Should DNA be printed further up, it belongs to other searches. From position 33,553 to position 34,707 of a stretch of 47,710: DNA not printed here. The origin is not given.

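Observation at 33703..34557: Single polypeptide fusing a dnd-associated-type methyltransferase to a histidine-triad (HIT) domain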

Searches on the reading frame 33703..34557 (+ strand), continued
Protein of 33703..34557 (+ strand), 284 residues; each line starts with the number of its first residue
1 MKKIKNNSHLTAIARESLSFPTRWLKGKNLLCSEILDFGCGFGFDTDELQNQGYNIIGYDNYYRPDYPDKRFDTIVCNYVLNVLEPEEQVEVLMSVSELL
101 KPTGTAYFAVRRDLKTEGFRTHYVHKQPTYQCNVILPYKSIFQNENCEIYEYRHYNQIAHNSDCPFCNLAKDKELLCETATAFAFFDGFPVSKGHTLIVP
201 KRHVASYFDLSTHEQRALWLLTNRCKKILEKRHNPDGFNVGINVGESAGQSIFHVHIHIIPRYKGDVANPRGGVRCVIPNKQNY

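Call 56: fold_search(model_id=the predicted structure, library=pdb)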
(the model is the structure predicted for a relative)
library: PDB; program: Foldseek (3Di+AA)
matches with E <= 10: 1551; with E <= 0.001: 281
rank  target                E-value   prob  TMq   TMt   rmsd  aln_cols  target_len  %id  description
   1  1ems_A                1.9e-09  1.00  0.35  0.24  12.6       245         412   19  CRYSTAL STRUCTURE OF THE C. ELEGANS NITFHIT PROTEIN (released 2000-07-20)
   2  1ems_B                4.1e-09  1.00  0.33  0.23  12.7       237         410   18  CRYSTAL STRUCTURE OF THE C. ELEGANS NITFHIT PROTEIN (released 2000-07-20)
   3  1y23_B                1.2e-08  1.00  0.34  0.65   2.1       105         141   33  Crystal structure of a member of HIT family of proteins from bacillus subtilis (released 2004-12-07)
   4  3l7x                  1.5e-08  1.00  0.36  0.62   2.7       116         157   31  The Crystal Structure of SMU.412c from Streptococcus mutans UA159 (released 2010-12-08)
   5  3imi_C                1.6e-08  1.00  0.33  0.65   2.4       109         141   34  2.01 Angstrom resolution crystal structure of a HIT family protein from Bacillus anthracis str. 'Ames Ancestor' (released 2009-08-18)
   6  3imi_A                1.8e-08  1.00  0.34  0.64   2.8       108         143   36  2.01 Angstrom resolution crystal structure of a HIT family protein from Bacillus anthracis str. 'Ames Ancestor' (released 2009-08-18)
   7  3imi_B                2.0e-08  1.00  0.34  0.64   2.8       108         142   35  2.01 Angstrom resolution crystal structure of a HIT family protein from Bacillus anthracis str. 'Ames Ancestor' (released 2009-08-18)
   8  1y23_C                2.4e-08  1.00  0.34  0.66   2.2       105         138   35  Crystal structure of a member of HIT family of proteins from bacillus subtilis (released 2004-12-07)
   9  1y23_A                3.5e-08  1.00  0.33  0.65   1.8       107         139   33  Crystal structure of a member of HIT family of proteins from bacillus subtilis (released 2004-12-07)
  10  3ano_B                5.5e-08  1.00  0.35  0.56   3.0       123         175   28  Crystal Structure of a Novel Diadenosine 5',5'''-P1,P4-Tetraphosphate Phosphorylase from Mycobacterium tuberculosis H3 (released 2011-05-18)
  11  3wo5_B                6.6e-08  1.00  0.35  0.55   2.9       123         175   29  Crystal structure of S147Q of Rv2613c from Mycobacterium tuberculosis (released 2014-12-24)
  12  6af2_D                1.1e-07  1.00  0.31  0.60   1.3        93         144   33  Crystal structure of N-terminus deletion mutant of Mycobacterium avium diadenosine 5',5'''-P1,P4-tetraphosphate phosph (released 2019-08-14)
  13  3ksv                  1.1e-07  1.00  0.33  0.64   2.5       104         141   32  Hypothetical protein from Leishmania major (released 2010-01-12)
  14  7p8p_A                1.9e-07  1.00  0.32  0.69   1.3        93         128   32  Crystal structure of Fhit covalently bound to a nucleotide (released 2022-06-01)
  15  3ano_A                2.1e-07  1.00  0.31  0.55   1.3        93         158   34  Crystal Structure of a Novel Diadenosine 5',5'''-P1,P4-Tetraphosphate Phosphorylase from Mycobacterium tuberculosis H3 (released 2011-05-18)
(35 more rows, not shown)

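Call 58: search_protein_families(library=padloc, proteins=[L041:5842-6741:+, L042:1864-5118:+, L041:8895-9998:+, L022:9999-12269:+, L037:10375-12558:+, L030:12670-13377:+, L016:12535-13671:+, L012:5075-6253:+, L030:6196-6888:+, L013:8931-10910:+], max_evalue=0.00001)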
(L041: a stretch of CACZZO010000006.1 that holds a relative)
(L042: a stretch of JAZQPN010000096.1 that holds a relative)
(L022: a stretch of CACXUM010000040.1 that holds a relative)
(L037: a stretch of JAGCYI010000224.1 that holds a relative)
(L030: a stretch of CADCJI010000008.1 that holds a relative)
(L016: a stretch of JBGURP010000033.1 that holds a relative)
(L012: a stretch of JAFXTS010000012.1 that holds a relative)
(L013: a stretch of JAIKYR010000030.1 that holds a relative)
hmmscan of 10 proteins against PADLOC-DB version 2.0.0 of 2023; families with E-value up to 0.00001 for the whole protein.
L041:5842-6741:+ (299 aa): 10 families
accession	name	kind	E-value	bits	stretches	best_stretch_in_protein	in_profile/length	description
PDLC02760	SspB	-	7.2e-90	299.2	1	15-283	2-269/269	SspB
PDLC02766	SspB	-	6.7e-80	266.5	1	15-286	1-284/285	SspB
PDLC02769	SspB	-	1.2e-54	183.6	1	16-285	2-280/282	SspB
PDLC02768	SspB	-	9.1e-52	174.2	1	16-297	2-294/295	SspB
PDLC02764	SspB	-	1.5e-38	130.8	1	17-284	1-270/276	SspB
PDLC02765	SspB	-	2.1e-33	114.7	1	16-287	3-288/292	SspB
PDLC02762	SspB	-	2.8e-23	80.7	1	16-298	2-291/293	SspB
PDLC02767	SspB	-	2e-19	68.4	1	15-200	6-193/295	SspB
PDLC02763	SspB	-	3.2e-19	67.6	1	15-294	5-274/279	SspB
PDLC02761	SspB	-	1.1e-08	32.7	0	17-71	1-62/340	SspB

L042:1864-5118:+ (1084 aa): 13 families
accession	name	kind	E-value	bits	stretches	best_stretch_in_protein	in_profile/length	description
PDLC02776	SspC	-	0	1223.6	1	27-1060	7-1038/1039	SspC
PDLC02779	SspC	-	3.4e-161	536.3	1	126-1002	165-1043/1054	SspC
PDLC02781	SspC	-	1.4e-150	501.3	1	124-1057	157-1101/1104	SspC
PDLC02778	SspC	-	9.4e-146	485.1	1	28-1003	18-1040/1053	SspC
PDLC02780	SspC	-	6.4e-139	462.7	1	14-1022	11-1038/1045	SspC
PDLC02775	SspC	-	7.3e-136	452.4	1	137-1005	184-1054/1064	SspC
PDLC02774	SspC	-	2.3e-104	348.1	1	29-961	19-978/1065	SspC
PDLC02770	SspC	-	1.5e-96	322.6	1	123-1014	145-1044/1047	SspC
PDLC02777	SspC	-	2.1e-89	298.9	1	143-1010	171-1043/1097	SspC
PDLC02773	SspC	-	1.9e-63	212.9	1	135-928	143-932/1011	SspC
PDLC02478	BrxC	-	2.3e-63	212.3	1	143-927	186-981/1108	BrxC-PglY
PDLC02772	SspC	-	4.8e-54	181.7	1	142-972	177-1027/1123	SspC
PDLC02771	SspC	-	1.8e-39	133.7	2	310-694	436-812/828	SspC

L041:8895-9998:+ (367 aa): 2 families
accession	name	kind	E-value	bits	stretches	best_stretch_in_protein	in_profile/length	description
PDLC02782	SspD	-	1.3e-87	292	2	4-154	1-151/277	SspD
PDLC02510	BrxP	-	7.7e-06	22.4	0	7-123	137-254/779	BrxP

L022:9999-12269:+ (756 aa): 18 families
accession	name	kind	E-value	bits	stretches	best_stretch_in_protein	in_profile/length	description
PDLC02706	PbeA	-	0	1112.8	1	11-750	1-722/722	PbeA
PDLC02707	PbeA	-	1.7e-183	609.8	1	14-741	12-670/672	PbeA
PDLC02704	PbeA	-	1.9e-169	563.4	1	23-737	20-679/682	PbeA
PDLC02703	PbeA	-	4.4e-65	218.5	2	246-577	211-517/626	PbeA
PDLC02705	PbeA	-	1.1e-54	183.8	3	290-521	249-473/691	PbeA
PDLC03597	REase_MTase_IIG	-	5.5e-14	48.7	2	239-352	125-233/1646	Type IIG restriction enzyme-methyltransferase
PDLC02193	PLD_Helicase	-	8.3e-10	35.5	1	11-196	4-173/905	-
PDLC03051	REase_MTase_I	-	3.7e-09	32.3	0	292-351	179-242/1591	Type I restriction enzyme-methyltransferase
PDLC03658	mREase_IV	-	2.4e-08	30.2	0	305-498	241-408/953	Type IV methyl-directed restriction enzyme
PDLC01763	Cas3b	-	8e-08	29.4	1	270-356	239-313/762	-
PDLC01439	typeIV_DinG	-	2.6e-07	27.7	0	285-351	12-74/575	CAS-IV-A; associated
PDLC03647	REase_III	-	6.6e-07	25.8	1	312-458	91-249/989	Type III restriction enzyme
PDLC04986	PDC-S28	-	7.5e-07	25.8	1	289-364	33-109/831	-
PDLC03659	mREase_IV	-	8e-07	25.3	0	626-700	492-566/945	Type IV methyl-directed restriction enzyme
PDLC01765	Cas3c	-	6.6e-06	23.3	0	303-405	178-274/612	-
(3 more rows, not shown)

L037:10375-12558:+ (727 aa): 18 families
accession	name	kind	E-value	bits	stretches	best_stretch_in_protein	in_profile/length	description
PDLC02714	PbeC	-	6.2e-20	69.6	1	1-269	1-282/651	PbeC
PDLC03859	LmuB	-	1.3e-19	68.8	1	1-678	3-585/611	-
PDLC02741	PbeC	-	4.5e-18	63.1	1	1-152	1-159/644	PbeC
PDLC02730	PbeC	-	2.9e-17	60.7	1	1-270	1-285/651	PbeC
PDLC02722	PbeC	-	3.4e-16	57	1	1-270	1-265/643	PbeC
PDLC02750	PbeC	-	2.3e-15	54.2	1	1-264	1-258/629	PbeC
PDLC02743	PbeC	-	1.4e-11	41.8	1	1-269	1-284/622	PbeC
PDLC02979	AriA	-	4.4e-10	37.9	1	1-306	1-259/373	-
PDLC03868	LmuB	-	4.7e-09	33.1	1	4-84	7-90/1035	-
PDLC00091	GajA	-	7.9e-09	32.9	1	1-106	1-106/627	AAA ATPase domain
PDLC03861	LmuB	-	2.1e-08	30.6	1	2-92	209-299/1213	-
PDLC00278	PtuA1|PtuA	-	2.9e-08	31.4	1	1-58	1-57/436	AAA ATPase domain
PDLC00096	GajA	-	3.9e-08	30.5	1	1-141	1-142/630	AAA ATPase domain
PDLC00090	GajA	-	1.9e-07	28.2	1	1-51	1-51/659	AAA ATPase domain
PDLC00271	PtuA1|PtuA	-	2.2e-07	28.8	1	1-89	1-89/421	AAA ATPase domain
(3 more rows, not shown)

L030:12670-13377:+ (235 aa): 0 families

L016:12535-13671:+ (378 aa): 1 family
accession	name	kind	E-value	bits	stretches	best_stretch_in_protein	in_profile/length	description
PDLC02722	PbeC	-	2.4e-06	24.5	1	3-266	314-542/643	PbeC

L012:5075-6253:+ (392 aa): 68 families (the best 25 are shown)
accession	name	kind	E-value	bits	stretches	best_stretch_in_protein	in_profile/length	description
PDLC04570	PDC-M31A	-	1.7e-70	236.2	1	1-390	1-394/395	-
PDLC02979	AriA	-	8.5e-28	96.2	2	1-199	1-188/373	-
PDLC04541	PDC-M25A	-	4.3e-27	93.2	1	1-366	1-340/380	-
PDLC04182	HEC-01A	-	2.3e-24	84.2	1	2-386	4-401/406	-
PDLC04178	HEC-01A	-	1.4e-22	78.3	1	2-367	9-359/399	-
PDLC04393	PDC-M07A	-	3.1e-22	77.2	2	1-99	1-101/435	-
PDLC04392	PDC-M07A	-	6.9e-22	76.1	2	1-48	1-49/432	-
PDLC04176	HEC-01A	-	1.3e-21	75.4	1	2-389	3-370/371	-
PDLC04183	HEC-01A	-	1.9e-20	71.3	2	173-387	189-400/402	-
PDLC04389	PDC-M07A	-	2.2e-20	71.1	2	2-46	6-50/443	-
PDLC04391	PDC-M07A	-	3.5e-20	70.4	1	1-364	1-377/412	-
PDLC03878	NsnB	-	2.7e-18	64.8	1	1-346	1-291/345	-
PDLC04175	HEC-01A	-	6.3e-18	62.9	1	2-389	6-362/363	-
PDLC02335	AbiLi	-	1.2e-17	61.9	1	1-390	49-286/326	AbiLi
PDLC02980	AriA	-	8.4e-17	60.1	2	273-337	240-304/304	-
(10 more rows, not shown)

L030:6196-6888:+ (230 aa): 2 families
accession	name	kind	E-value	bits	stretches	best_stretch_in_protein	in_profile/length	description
PDLC04571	PDC-M31B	-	2.2e-11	41.9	1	3-194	5-206/233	-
PDLC04573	PDC-M31B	-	3.9e-11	41.2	1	1-83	1-84/241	-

L013:8931-10910:+ (659 aa): 8 families
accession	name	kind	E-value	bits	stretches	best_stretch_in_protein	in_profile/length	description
PDLC03859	LmuB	-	1.9e-25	88.2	1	10-611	3-592/611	-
PDLC04135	mad3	-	5e-10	37.4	1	11-587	1-307/374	mads_3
PDLC02741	PbeC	-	5.1e-10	36.5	0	216-486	213-485/644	PbeC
PDLC02747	PbeC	-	7.6e-08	29.7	1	11-76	2-64/632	PbeC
PDLC02668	DndD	-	9e-08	29.5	0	11-65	2-57/659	DndD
PDLC03865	LmuB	-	7.1e-07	25.8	1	10-66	1-59/1007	-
PDLC00277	PtuA1|PtuA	-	3.2e-06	24.6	0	11-91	2-78/423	AAA ATPase domain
PDLC03868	LmuB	-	8e-06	22.4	0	39-109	29-88/1035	-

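Call 62: find_encoding_contigs(protein=P0142, flank=5000, max_places=5)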
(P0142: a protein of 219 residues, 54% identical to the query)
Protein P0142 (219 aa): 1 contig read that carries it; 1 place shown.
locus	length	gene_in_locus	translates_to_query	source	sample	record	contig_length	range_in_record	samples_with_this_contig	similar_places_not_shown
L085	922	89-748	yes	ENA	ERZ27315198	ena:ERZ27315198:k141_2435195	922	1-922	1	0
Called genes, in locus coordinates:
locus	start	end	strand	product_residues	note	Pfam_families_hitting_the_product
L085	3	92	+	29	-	?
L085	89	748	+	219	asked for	PF13489:Methyltransf_23, PF08242:Methyltransf_12 (faint)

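Call 63: find_encoding_contigs(protein=P0268, flank=5000, max_places=5)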
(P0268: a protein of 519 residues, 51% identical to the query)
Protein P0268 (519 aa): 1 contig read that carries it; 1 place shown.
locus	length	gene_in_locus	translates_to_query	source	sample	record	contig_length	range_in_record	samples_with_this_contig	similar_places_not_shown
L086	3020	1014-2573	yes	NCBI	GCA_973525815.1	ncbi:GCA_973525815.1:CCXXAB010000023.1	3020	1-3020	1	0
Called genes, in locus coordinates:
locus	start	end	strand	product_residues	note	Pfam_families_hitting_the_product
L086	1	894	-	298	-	?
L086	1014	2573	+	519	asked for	PF01230:HIT, PF11969:DcpS_C (weak), PF13395:HNH_4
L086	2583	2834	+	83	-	PF09720:Unstab_antitox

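Call 64: search_dna_similar(query=window:33703-34557:+, collection=plasmids, mode=protein, max_rows=25)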
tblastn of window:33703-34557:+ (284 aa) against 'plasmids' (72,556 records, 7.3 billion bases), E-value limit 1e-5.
Records with a match: 295; places in all: 300; records where one place covers at least 80% of the query: 0.
Best place of each record, by identity: <60% 295.
By first word of the organism name: Ralstonia 134; Bacillus 24; Streptomyces 14; Rhizobium 11; Azospirillum 8; Candidatus 5; Acinetobacter 5; Mycetohabitans 5; Burkholderia 4; Rhodococcus 4; and 63 more.
By predicted mobility (MOB-suite, as given by PLSDB): non-mobilizable 146; mobilizable 128; conjugative 21.
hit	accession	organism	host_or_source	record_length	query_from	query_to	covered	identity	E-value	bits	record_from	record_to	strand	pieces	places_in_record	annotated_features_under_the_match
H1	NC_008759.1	Polaromonas naphthalenivorans CJ2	-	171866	149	284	48%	49.3%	5e-39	152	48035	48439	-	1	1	HIT family protein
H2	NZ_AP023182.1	Paraburkholderia sp. PGU19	Physopelta gutta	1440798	161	284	44%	53.2%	3e-35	141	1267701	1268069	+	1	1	record has no annotation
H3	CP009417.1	Jeotgalibacillus malaysiensis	-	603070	163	284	43%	51.6%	2e-34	139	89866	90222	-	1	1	diadenosine polyphosphate hydrolase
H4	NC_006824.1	Aromatoleum aromaticum EbN1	-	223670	181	284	37%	54.8%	4e-31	129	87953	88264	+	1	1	HIT family protein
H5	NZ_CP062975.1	Pontibacillus sp. ALD_SL1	mangrove mud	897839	164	275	39%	50.0%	2e-27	118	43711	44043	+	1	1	HIT family protein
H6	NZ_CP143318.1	Methylocystis iwaonis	cell culture,rice rhizosphere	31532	161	270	39%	45.9%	8e-19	93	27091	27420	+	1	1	HIT family protein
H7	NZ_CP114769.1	Hymenobacter canadensis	whole organism,lake water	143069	175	284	39%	45.5%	1e-22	104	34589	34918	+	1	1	HIT family protein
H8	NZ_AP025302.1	Persicobacter psychrovividus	-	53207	172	284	40%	43.4%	1e-23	107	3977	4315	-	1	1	HIT family protein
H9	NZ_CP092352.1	Rhizobium sp. C104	Cell culture,nodule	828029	162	283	43%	38.7%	2e-15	83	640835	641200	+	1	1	HIT domain-containing protein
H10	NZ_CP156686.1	Burkholderia stagnalis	Bacterial cells,soils collected in ...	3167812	99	268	60%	27.6%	7e-10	67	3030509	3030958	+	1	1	none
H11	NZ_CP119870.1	Methylosinus trichosporium OB3b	Whole Organism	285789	161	267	38%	43.5%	2e-20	98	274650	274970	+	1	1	HIT family protein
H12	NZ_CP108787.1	Embleya sp. NBC_00888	-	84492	159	280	43%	37.8%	8e-16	85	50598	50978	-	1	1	HIT domain-containing protein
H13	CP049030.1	Rhodobacteraceae bacterium SC52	Apostichopus japonicus,pure ...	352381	9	131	43%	36.4%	2e-9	65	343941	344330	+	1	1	DNA phosphorothioation-associated putative methyltransferase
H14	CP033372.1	Limosilactobacillus fermentum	Cow,cell culture,Fresh milk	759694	162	266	37%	42.0%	2e-10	68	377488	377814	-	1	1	HIT family protein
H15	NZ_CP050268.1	Salinivibrio costicola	single cell,Fermented shrimp paste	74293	141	277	48%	30.9%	2e-9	66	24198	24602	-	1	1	HIT family protein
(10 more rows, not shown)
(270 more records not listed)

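Call 65: search_dna_similar(query=window:33703-34557:+, collection=phages, mode=protein, max_rows=25)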
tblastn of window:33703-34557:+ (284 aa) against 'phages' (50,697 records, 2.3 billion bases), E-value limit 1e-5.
Records with a match: 71; places in all: 71; records where one place covers at least 80% of the query: 0.
Best place of each record, by identity: <60% 71.
By first word of the organism name: Bacteriophage 17; Streptomyces 12; Microbacterium 12; Gordonia 11; Acinetobacter 4; Arthrobacter 4; Listeria 3; Staphylococcus 2; Microcystis 1; Enterococcus 1; and 4 more.
By host as written in the record: - 24; Microbacterium foliorum NRRL B-24224 9; Gordonia terrae 3612 8; Streptomyces lividans JI 1326 4; Gordonia terrae CAG3 3; Listeria monocytogenes 3; Microbacterium foliorum NRRL B-24224 SEA 3; Streptomyces avermitilis 2; and 10 more.
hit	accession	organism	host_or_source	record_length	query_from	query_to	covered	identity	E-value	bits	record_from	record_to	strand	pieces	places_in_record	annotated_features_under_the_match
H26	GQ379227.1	Streptomyces phage phiSASD1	Streptomyces avermitilis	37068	161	284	44%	43.7%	3e-27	116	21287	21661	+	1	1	4: gp4 | 3: gp3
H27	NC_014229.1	Streptomyces phage phiSASD1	Streptomyces avermitilis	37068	161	284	44%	43.7%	3e-27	116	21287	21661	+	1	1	4: gp4 | 3: phosphoadenosine phosphosulfate reductase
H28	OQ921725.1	Streptomyces phage Frankenweenie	Streptomyces scabiei RL-34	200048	94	266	61%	30.6%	3e-9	64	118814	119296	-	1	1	183: histidine triad nucleotide binding protein | 184: hypothetical protein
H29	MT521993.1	Gordonia phage RedWattleHog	Gordonia terrae 3612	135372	115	266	54%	31.8%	3e-7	57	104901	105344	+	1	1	155: histidine triad nucleotide binding protein | 154: hypothetical protein | 153: hypothetical protein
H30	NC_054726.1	Gordonia phage Stormageddon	Gordonia terrae CAG3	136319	115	266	54%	31.8%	3e-7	57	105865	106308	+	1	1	156: histidine triad nucleotide binding protein | 155: hypothetical protein | 154: hypothetical protein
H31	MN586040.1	Gordonia phage Stormageddon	Gordonia terrae CAG3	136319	115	266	54%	31.8%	3e-7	57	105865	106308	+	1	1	156: histidine triad nucleotide binding protein | 155: hypothetical protein | 154: hypothetical protein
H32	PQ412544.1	Streptomyces phage Quantum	Streptomyces lividans JI 1326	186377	94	266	61%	27.7%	2e-7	58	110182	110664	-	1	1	167: histidine triad nucleotide binding protein | 168: membrane protein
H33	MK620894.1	Streptomyces phage Kradal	Streptomyces griseofuscus ATCC 23916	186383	94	266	61%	27.7%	2e-7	58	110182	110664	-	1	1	168: histidine triad nucleotide binding protein | 169: hypothetical protein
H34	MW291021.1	Streptomyces phage EhyElimayoE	Streptomyces lividans JI 1326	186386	94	266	61%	27.7%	2e-7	58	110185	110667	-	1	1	169: histidine triad nucleotide binding protein | 170: membrane protein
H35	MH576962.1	Streptomyces phage Satis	Streptomyces lividans JI 1326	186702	94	266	61%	27.7%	2e-7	58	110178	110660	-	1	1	168: histidine triad nucleotide binding protein | 169: hypothetical protein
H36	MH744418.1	Streptomyces phage JustBecause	Streptomyces lividans JI 1326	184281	123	266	51%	31.8%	1e-8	62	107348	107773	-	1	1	169: histidine triad nucleotide binding protein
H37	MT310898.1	Streptomyces phage Kela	Streptomyces scabiei RL-34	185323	123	266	51%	31.8%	1e-8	62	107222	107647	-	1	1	167: histidine triad nucleotide binding protein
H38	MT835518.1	Bacteriophage sp.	human fecal samples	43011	149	266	42%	34.7%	6e-13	74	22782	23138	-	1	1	record has no annotation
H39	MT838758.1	Bacteriophage sp.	human fecal samples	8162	163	266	37%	39.3%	2e-15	82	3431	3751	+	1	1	record has no annotation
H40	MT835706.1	Bacteriophage sp.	human fecal samples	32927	163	269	38%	38.1%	5e-16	84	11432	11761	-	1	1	record has no annotation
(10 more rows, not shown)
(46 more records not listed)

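Call 66: get_annotated_region(hit=H27, flank=5000)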
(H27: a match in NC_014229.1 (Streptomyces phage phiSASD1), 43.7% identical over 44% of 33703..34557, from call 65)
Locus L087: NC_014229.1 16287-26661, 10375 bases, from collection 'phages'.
description: Streptomyces phage phiSASD1, complete genome.
organism: Streptomyces phage phiSASD1 (NCBI taxid 747763)
taxonomy: Viruses; Duplodnaviria; Heunggongvirae; Uroviricota; Caudoviricetes; Sasdunavirus; Sasdunavirus SASD1
host: Streptomyces avermitilis; source: -; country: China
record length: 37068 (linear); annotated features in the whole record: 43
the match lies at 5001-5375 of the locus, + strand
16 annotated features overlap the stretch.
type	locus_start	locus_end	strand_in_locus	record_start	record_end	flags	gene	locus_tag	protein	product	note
CDS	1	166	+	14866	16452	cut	39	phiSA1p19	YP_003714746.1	tail spike protein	-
CDS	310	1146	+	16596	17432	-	40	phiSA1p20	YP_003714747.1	endolysin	-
CDS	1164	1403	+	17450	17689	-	41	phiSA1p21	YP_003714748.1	gp41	-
CDS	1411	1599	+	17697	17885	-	42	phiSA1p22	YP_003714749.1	gp42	-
CDS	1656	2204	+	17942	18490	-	43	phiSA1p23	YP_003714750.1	gp43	dNMP kinase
CDS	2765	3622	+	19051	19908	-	1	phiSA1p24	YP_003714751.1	exonuclease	-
CDS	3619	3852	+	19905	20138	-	2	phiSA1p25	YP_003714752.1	gp2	-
CDS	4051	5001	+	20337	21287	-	3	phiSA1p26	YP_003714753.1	phosphoadenosine phosphosulfate reductase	AANH-like superfamily protein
CDS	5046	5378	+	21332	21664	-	4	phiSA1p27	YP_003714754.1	gp4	HIT family protein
CDS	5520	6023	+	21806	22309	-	5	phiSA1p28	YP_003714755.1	hypothetical protein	-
CDS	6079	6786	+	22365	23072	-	6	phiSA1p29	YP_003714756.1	hypothetical protein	-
CDS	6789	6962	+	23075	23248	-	7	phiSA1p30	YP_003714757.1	gp7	-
CDS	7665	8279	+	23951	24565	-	8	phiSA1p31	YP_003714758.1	gp8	-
CDS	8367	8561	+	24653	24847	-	9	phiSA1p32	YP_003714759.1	gp9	-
CDS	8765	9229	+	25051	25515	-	10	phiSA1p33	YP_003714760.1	RusA-like Holliday junction resolvase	-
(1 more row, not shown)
